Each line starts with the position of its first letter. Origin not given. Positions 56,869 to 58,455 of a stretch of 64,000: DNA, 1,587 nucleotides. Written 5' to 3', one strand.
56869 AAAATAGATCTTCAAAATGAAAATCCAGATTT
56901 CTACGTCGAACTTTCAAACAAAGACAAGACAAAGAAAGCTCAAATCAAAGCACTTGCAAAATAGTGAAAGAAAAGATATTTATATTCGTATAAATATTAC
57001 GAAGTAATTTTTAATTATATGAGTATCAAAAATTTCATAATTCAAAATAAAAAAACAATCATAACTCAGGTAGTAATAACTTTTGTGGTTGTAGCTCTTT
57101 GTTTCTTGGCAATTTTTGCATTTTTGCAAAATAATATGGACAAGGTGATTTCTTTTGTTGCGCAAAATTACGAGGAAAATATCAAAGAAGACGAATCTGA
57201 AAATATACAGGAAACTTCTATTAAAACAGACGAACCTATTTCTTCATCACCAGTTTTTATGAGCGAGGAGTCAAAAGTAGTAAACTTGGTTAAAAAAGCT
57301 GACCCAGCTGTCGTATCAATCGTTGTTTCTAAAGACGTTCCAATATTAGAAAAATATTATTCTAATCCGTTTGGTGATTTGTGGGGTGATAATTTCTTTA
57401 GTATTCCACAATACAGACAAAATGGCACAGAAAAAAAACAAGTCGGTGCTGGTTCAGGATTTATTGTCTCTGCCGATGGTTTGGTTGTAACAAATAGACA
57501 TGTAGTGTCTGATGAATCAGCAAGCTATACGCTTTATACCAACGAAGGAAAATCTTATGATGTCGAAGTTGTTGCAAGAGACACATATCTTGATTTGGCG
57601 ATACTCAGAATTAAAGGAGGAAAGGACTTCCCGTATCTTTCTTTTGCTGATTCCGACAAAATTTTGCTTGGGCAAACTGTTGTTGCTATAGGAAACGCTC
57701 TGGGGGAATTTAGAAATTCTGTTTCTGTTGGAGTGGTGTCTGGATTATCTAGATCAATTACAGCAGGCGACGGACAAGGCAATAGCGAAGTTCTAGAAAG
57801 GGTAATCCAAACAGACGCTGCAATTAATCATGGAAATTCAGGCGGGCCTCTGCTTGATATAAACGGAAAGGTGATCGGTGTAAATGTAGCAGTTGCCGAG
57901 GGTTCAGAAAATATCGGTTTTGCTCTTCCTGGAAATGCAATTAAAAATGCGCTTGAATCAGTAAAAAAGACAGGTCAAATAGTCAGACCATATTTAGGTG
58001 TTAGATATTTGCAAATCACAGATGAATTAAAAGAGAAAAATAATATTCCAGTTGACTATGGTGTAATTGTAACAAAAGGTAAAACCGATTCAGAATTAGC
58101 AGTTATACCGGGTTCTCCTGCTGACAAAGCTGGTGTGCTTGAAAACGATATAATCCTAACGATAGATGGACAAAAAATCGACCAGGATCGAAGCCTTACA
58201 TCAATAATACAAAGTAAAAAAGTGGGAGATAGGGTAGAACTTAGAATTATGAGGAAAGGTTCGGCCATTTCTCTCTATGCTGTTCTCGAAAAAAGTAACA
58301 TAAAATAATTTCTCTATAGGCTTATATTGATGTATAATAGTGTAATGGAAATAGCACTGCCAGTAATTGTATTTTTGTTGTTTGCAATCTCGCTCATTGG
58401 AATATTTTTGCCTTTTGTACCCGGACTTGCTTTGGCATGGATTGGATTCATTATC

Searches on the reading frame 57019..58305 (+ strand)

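Call 39: search_protein_families(library=pfam, proteins=[window:57019-58305:+], max_evalue=0.00001)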
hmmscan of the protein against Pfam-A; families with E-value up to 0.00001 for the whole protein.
window:57019-58305:+ (429 aa): 4 families
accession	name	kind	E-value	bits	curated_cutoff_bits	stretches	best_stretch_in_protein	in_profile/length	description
PF13365.12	Trypsin_2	-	4.1e-35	122.1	27.6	1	145-288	1-144/144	Trypsin-like peptidase domain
PF00089.32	Trypsin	-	9.5e-16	58.7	20.6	1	146-306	28-214/220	Trypsin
PF13180.12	PDZ_2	-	3.1e-14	53.4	27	1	324-416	1-73/80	PDZ domain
PF17820.7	PDZ_6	-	2.1e-09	37.4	27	1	361-410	4-52/54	PDZ domain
